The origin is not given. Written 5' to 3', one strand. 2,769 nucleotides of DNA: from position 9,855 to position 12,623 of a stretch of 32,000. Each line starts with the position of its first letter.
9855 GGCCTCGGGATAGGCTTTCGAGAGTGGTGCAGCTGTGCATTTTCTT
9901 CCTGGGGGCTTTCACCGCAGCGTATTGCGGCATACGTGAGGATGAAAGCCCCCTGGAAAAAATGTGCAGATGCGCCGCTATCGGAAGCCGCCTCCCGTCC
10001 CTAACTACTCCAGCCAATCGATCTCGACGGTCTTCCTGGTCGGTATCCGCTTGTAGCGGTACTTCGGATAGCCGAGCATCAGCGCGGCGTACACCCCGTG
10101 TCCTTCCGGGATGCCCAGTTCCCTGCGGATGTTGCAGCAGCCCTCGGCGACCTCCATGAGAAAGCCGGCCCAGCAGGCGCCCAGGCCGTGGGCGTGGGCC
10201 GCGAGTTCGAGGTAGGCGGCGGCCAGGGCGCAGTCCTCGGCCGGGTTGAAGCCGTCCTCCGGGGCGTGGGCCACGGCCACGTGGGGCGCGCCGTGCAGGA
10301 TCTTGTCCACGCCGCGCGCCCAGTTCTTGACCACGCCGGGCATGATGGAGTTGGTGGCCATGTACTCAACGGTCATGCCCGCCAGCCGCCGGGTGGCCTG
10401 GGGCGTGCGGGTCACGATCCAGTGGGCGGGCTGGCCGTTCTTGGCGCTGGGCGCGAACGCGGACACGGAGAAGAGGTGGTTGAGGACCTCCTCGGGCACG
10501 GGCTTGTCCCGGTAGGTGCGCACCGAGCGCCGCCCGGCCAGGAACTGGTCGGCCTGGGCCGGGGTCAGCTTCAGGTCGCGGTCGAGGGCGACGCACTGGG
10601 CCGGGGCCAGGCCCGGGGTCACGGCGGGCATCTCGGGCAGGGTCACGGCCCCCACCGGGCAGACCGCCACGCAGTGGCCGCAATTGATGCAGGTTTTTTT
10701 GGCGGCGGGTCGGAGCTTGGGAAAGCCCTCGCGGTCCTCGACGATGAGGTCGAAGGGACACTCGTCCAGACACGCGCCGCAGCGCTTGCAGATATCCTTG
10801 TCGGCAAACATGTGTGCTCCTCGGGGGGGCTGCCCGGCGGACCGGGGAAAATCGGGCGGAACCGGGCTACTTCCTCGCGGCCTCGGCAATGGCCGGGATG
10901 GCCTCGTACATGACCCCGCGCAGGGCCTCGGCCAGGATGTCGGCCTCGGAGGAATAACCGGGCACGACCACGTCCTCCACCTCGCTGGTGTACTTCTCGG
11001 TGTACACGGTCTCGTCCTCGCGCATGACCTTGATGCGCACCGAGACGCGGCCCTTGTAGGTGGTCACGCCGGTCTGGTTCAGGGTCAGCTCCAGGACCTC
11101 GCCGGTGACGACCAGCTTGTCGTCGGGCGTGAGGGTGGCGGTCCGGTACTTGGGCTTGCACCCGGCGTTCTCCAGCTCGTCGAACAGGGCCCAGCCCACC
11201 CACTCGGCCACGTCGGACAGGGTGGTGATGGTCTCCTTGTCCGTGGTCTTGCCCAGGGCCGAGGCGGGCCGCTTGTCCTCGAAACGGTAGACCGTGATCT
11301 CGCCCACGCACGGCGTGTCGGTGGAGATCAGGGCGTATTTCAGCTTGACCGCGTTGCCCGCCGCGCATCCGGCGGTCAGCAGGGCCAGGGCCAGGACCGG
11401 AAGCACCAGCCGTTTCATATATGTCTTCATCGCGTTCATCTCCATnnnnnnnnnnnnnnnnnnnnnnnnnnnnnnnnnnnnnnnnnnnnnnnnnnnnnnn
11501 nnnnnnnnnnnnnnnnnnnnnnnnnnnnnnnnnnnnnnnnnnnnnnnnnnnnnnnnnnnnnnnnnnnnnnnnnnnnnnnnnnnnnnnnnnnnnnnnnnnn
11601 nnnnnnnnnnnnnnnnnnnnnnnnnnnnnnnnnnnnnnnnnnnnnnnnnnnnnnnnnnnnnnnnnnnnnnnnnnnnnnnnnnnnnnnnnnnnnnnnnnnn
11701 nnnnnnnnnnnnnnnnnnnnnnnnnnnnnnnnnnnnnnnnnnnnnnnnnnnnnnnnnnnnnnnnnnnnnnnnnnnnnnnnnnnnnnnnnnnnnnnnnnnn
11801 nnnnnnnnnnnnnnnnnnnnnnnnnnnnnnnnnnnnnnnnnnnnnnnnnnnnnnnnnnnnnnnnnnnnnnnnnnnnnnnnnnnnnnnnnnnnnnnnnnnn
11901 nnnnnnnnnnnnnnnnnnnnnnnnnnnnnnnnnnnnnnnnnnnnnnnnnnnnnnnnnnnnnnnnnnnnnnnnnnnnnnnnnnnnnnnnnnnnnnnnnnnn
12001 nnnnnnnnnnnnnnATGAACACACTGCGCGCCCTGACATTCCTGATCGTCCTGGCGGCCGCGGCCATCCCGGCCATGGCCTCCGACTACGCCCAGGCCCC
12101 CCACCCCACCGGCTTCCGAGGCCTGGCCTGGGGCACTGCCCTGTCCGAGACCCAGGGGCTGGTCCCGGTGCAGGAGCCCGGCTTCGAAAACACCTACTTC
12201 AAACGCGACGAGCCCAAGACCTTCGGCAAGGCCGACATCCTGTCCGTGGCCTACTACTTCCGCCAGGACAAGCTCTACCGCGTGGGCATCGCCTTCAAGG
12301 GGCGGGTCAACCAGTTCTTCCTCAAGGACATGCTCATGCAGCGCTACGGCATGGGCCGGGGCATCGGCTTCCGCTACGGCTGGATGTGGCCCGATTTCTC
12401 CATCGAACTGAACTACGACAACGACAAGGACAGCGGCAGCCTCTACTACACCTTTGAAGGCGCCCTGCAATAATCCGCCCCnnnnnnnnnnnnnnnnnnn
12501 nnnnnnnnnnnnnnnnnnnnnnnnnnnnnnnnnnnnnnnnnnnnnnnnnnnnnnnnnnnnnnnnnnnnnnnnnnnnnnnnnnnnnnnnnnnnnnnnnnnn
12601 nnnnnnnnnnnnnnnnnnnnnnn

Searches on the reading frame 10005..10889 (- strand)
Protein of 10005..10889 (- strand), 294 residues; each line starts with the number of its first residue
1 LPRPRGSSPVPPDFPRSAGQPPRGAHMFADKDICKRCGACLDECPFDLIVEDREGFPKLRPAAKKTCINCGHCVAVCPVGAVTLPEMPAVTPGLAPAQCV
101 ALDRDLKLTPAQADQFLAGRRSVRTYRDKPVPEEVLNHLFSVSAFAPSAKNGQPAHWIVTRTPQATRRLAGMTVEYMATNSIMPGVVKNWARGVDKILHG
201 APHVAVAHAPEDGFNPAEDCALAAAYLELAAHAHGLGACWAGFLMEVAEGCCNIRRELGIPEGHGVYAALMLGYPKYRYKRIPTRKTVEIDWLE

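Call 57: search_protein_families(library=pfam, proteins=[window:10005-10889:-], max_evalue=0.00001)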
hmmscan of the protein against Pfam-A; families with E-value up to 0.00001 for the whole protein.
window:10005-10889:- (294 aa): 12 families
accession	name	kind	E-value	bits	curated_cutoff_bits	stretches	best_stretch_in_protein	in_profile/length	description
PF00881.29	Nitroreductase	-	9.9e-31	107.6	23.5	1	118-274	2-167/167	Nitroreductase family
PF12838.12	Fer4_7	-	1.2e-11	45.3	27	1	34-81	2-52/52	4Fe-4S dicluster domain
PF00037.32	Fer4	-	4e-10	39.5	21.1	0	66-83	7-24/24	4Fe-4S binding domain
PF13237.11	Fer4_10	-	1.2e-09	38.4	25.5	1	27-78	2-53/53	4Fe-4S dicluster domain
PF13187.11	Fer4_9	-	2.7e-09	37.4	27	1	34-81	2-51/52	4Fe-4S dicluster domain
PF12837.12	Fer4_6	-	1.9e-08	34.3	25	0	66-81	8-23/24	4Fe-4S binding domain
PF12797.12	Fer4_2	-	2.5e-08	33.8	24.5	0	26-46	2-22/22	4Fe-4S binding domain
PF13484.11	Fer4_16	-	6e-08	33.8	30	0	66-85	1-20/66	4Fe-4S double cluster binding domain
PF25160.1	LdpA_Fe-S-bd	-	1.5e-06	28.3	27.6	0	64-83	25-44/49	LdpA Fe-S cluster-binding domain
PF14697.11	Fer4_21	-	2.4e-06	28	35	1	30-83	4-58/59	4Fe-4S dicluster domain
PF14512.11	TM1586_NiRdase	-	4.7e-06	26.8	27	0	225-280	89-138/215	Putative TM nitroreductase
PF12798.12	Fer4_3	-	7.6e-06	26.8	27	0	67-81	1-15/15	4Fe-4S binding domain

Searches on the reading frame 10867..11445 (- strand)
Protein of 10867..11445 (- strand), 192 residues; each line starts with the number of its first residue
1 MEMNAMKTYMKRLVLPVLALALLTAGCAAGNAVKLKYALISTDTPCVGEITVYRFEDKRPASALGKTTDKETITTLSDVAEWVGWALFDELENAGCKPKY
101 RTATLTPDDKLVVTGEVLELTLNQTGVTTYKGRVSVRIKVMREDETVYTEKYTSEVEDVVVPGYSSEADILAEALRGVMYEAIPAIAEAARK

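Call 3: search_protein_families(library=pfam, proteins=[window:10867-11445:-], max_evalue=0.01)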
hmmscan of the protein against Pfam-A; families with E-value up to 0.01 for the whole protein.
window:10867-11445:- (192 aa): 0 families

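Call 60: search_solved_structures(query=window:10867-11445:-, max_evalue=5)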
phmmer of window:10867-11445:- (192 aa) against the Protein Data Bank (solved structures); distinct sequences matched with E-value up to 5: 4.
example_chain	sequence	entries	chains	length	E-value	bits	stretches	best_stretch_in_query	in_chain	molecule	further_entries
7pzy_AE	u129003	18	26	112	1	12.5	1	115-166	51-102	Ribosomal 60S subunit protein L31B | 60S ribosomal protein L31-B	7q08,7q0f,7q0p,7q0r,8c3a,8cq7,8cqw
4m3j_A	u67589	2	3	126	1.1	12.3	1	116-161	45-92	Camelid heavy-chain antibody variable fragment cAb-H7S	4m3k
1sjv_A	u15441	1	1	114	1.4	12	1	118-161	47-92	r9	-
8a67_D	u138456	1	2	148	1.8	11.6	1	123-172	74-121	Synthetic Nanobody NbSL3.3Q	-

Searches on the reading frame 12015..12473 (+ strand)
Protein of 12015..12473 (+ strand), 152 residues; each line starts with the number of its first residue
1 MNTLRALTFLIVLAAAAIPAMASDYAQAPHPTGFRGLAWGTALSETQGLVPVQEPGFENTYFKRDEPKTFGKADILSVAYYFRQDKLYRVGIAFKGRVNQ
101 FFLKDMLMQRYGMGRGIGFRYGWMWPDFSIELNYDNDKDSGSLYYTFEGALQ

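Call 3: search_protein_families(library=pfam, proteins=[window:12015-12473:+], max_evalue=0.01)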
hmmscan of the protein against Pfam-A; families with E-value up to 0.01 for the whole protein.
window:12015-12473:+ (152 aa): 0 families

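Call 4: search_protein_families(library=ncbifam, proteins=[window:12015-12473:+], max_evalue=0.01)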
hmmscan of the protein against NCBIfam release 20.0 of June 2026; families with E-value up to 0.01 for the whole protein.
window:12015-12473:+ (152 aa): 0 families

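Call 14: find_homologous_proteins(query=window:12015-12473:+, max_evalue=0.001)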
Query window:12015-12473:+ (152 aa): 60 proteins with E <= 0.001 among 77 candidates.
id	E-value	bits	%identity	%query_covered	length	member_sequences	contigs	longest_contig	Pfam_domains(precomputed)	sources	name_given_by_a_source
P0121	1.6e-87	309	87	99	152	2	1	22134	-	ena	-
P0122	5.2e-87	308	87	100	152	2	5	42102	-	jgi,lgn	jgi:hypothetical protein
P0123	1.7e-84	299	82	100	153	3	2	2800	-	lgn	-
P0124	3.4e-84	298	87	89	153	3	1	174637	-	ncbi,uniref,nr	ncbi:hypothetical protein [Desulfovibrio sp. Huiquan2017]|uniref:hypothetical protein n=1 Tax=Desulf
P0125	4.1e-82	292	83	99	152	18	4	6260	-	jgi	jgi:hypothetical protein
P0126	4.8e-80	285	82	99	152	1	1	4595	-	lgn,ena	-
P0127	5.6e-80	285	84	99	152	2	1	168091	-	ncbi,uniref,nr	ncbi:hypothetical protein [Desulfovibrio sp. Fe33]|uniref:hypothetical protein n=1 Tax=Desulfovibrio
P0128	7.6e-78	278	80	100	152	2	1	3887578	-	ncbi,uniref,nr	ncbi:hypothetical protein LF599_18080 [Pseudodesulfovibrio thermohalotolerans]|uniref:hypothetical p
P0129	3.0e-72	260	77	89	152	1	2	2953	-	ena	-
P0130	4.1e-72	259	73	100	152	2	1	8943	-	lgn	-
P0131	1.4e-71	257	72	100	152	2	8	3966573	-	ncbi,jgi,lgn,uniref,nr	ncbi:MAG: hypothetical protein AB7E51_11670 [Pseudodesulfovibrio sp.]|jgi:hypothetical protein|unire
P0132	4.0e-71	256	70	100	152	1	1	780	-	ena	-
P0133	9.2e-70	251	68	100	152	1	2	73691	-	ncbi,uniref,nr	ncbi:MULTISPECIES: hypothetical protein [unclassified Pseudodesulfovibrio]|uniref:hypothetical prote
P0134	2.3e-69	250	71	99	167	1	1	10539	-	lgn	-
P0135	3.1e-69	250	69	99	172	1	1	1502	-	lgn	-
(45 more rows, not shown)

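Call 21: search_protein_families(library=pfam, alignment_id=A2, max_evalue=1)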
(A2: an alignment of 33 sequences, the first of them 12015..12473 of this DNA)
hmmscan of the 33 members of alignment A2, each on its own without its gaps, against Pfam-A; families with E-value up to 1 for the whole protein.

A. member 1, window:12015-12473:+ (152 aa): 0 families

B. families by the number of members that match (of 33 scanned): 11 families
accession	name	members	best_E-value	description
PF03789.18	ELK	6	0.061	ELK domain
PF11612.13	T2SSJ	3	0.21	Type II secretion system (T2SS), protein J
PF24653.1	Phage_OMP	2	0.009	Cyanophage outer membrane protein like beta barrel domain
PF15018.11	InaF-motif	1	0.072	TRP-interacting helix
PF08194.17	DIM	1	0.12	DIM protein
PF13670.12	PepSY_2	1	0.18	Peptidase propeptide and YPEB domain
PF20498.3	DUF6728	1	0.2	Family of unknown function (DUF6728)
PF21357.2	EIF3E_C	1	0.26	Eukaryotic translation initiation factor 3 subunit E, C-terminal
PF23954.1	DUF7283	1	0.31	Family of unknown function (DUF7283)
PF23379.1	DUF7096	1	0.41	Domain of unknown function (DUF7096)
PF03798.21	TRAM_LAG1_CLN8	1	0.48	TLC domain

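Call 24: predict_structure(alignment_id=A2)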
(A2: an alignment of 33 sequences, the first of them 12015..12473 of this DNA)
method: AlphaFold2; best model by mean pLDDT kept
length: 152 residues; sequences in the alignment: 33
mean_pLDDT: 91.2   pTM: 0.80
mean pLDDT of the five models: 91.2, 91.0, 90.3, 90.2, 88.8
residues with pLDDT >= 90: 112; 70-90: 30; 50-70: 10; < 50: 0
segments of 3 or more residues with pLDDT < 50: none
pLDDT, mean of each block of 10 residues (from residue 1): 79 73 80 95 94 92 95 97 96 98 97 89 95 97 95 71
secondary structure, 60 per line:
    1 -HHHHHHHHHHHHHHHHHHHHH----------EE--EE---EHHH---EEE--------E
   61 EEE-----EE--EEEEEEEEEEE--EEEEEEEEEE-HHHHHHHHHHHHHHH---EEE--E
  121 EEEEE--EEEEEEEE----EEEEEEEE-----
elements in order: H2-22 E49-51 E60-63 E73-83 E86-95 H97-111 E115-117 E120-125 E128-135 E140-147

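Call 27: fold_search(model_id=the predicted structure, library=pdb)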
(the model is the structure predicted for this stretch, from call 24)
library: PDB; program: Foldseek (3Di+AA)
matches with E <= 10: 1155; with E <= 0.001: 0
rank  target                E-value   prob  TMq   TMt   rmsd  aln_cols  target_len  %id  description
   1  6xtd_B                4.2e-02  0.94  0.42  0.40   6.1       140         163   12  Rhs1-CT in complex with cognate immunity protein RhsI1 (released 2021-07-28)
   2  4ifa                  4.7e-02  0.77  0.32  0.18   8.8       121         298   10  1.5 Angstrom resolution crystal structure of an extracellular protein containing a SCP domain from Bacillus anthracis st (released 2012-12-26)
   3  3rsm                  2.1e-01  0.66  0.26  0.11   4.3        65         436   15  Crystal structure of S108C mutant of PMM/PGM (released 2012-02-29)
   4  6pdk                  2.1e-01  0.11  0.16  0.11  14.3        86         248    9  The Structure of Smlt3025, an immunity protein of the Stenotrophomonas maltophilia type IV secretion system (released 2019-09-04)
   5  4e0t_B                2.1e-01  0.05  0.13  0.07  16.4       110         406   15  Crystal structure of CdpNPT in its unbound state (released 2012-05-30)
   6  4h0a_B                2.7e-01  0.38  0.35  0.21   9.3       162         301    7  Crystal structure of a cysteine-rich secretory protein (SAV1118) from Staphylococcus aureus subsp. aureus Mu50 at 1.90 (released 2012-09-26)
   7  8ziq_M                3.0e-01  0.20  0.22  0.07   9.6        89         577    7  HerA-DUF4297 complex with DNA (released 2025-03-12)
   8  1ut7_A                3.2e-01  0.08  0.14  0.14  15.4       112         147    6  Structure of the conserved domain of ANAC, a member of the NAC family of transcription factors (released 2004-03-19)
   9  5wac_D                3.6e-01  0.20  0.17  0.09  10.5        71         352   11  ADC-7 in complex with boronic acid transition state inhibitor CR157 (released 2017-12-06)
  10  4ytx_F                3.6e-01  0.08  0.18  0.17  17.2       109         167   11  Crystal structure of Ups1-Mdm35 complex with PA (released 2015-08-12)
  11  2nqo_B                3.8e-01  0.04  0.15  0.13  17.8       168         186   11  Crystal Structure of Helicobacter pylori gamma-Glutamyltranspeptidase (released 2006-11-21)
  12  4h0a_A                4.0e-01  0.38  0.37  0.23   8.4       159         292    8  Crystal structure of a cysteine-rich secretory protein (SAV1118) from Staphylococcus aureus subsp. aureus Mu50 at 1.90 (released 2012-09-26)
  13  3ddv_D                4.0e-01  0.20  0.24  0.26  12.7       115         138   11  The crystal structure of the transcriptional regulator (GntR family) from Enterococcus faecalis V583 (released 2008-10-07)
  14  5wad_A                4.0e-01  0.18  0.17  0.09  10.2        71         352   10  ADC-7 in complex with boronic acid transition state inhibitor CR161 (released 2017-12-06)
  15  9wir_A                4.0e-01  0.18  0.17  0.09  10.6        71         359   10  Crystal structure of ADC-227 in the avibactam complex (50 mM for 24 hour) (released 2026-03-25)
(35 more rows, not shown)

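Call 56: find_homologous_proteins(query=A3, max_evalue=0.001)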
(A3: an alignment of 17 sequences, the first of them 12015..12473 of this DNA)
Query A3 (17 sequences) (152 aa, profile of the alignment): 117 proteins with E <= 0.001 among 8000 candidates.
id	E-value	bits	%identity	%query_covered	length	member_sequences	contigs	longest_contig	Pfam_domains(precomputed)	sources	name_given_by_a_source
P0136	1.3e-68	247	68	100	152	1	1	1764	-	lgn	-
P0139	1.8e-68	247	66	100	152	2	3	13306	-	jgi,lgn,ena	-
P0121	4.0e-68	246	87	99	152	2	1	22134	-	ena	-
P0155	5.1e-68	245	62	100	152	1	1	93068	-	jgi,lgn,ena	-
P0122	1.2e-67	244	87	100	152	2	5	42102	-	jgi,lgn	jgi:hypothetical protein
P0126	2.4e-67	243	82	99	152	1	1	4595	-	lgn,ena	-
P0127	2.9e-67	243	84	99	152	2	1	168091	-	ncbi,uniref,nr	ncbi:hypothetical protein [Desulfovibrio sp. Fe33]|uniref:hypothetical protein n=1 Tax=Desulfovibrio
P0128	3.7e-67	243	80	100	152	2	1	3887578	-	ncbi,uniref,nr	ncbi:hypothetical protein LF599_18080 [Pseudodesulfovibrio thermohalotolerans]|uniref:hypothetical p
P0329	4.2e-67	242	62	100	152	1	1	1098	-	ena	-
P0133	6.2e-67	242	68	100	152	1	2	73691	-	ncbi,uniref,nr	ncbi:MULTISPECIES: hypothetical protein [unclassified Pseudodesulfovibrio]|uniref:hypothetical prote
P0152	6.5e-67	242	59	100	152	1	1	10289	-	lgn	-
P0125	1.1e-66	241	83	99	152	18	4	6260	-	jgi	jgi:hypothetical protein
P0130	1.2e-66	241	73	100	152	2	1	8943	-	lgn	-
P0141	1.9e-66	240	69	99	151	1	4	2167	-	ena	-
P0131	2.0e-66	240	72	100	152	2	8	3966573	-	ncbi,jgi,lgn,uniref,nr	ncbi:MAG: hypothetical protein AB7E51_11670 [Pseudodesulfovibrio sp.]|jgi:hypothetical protein|unire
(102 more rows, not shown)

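Call 59: search_solved_structures(query=A3, max_evalue=5)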
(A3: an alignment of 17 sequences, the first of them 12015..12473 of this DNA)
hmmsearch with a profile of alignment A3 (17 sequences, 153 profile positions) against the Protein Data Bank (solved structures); distinct sequences matched with E-value up to 5: 6.
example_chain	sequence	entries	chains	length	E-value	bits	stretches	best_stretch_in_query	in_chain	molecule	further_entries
8c6u_A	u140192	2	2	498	0.32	13.8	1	107-127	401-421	Agrocinopine utilization periplasmic binding protein AccA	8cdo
4nc2_A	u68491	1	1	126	0.39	13.5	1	58-118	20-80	Toxin B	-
8caw_A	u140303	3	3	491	0.73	12.7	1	107-127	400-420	Agrocinopine utilization periplasmic binding protein AccA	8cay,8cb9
8c6r_A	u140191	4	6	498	0.74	12.6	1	107-127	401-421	Agrocinopine utilization periplasmic binding protein AccA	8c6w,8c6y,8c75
3o7o_A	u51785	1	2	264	0.98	12.3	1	110-139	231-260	Endoglucanase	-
7a76_A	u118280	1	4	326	2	11.2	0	60-89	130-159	THIOREDOXIN REDUCTASE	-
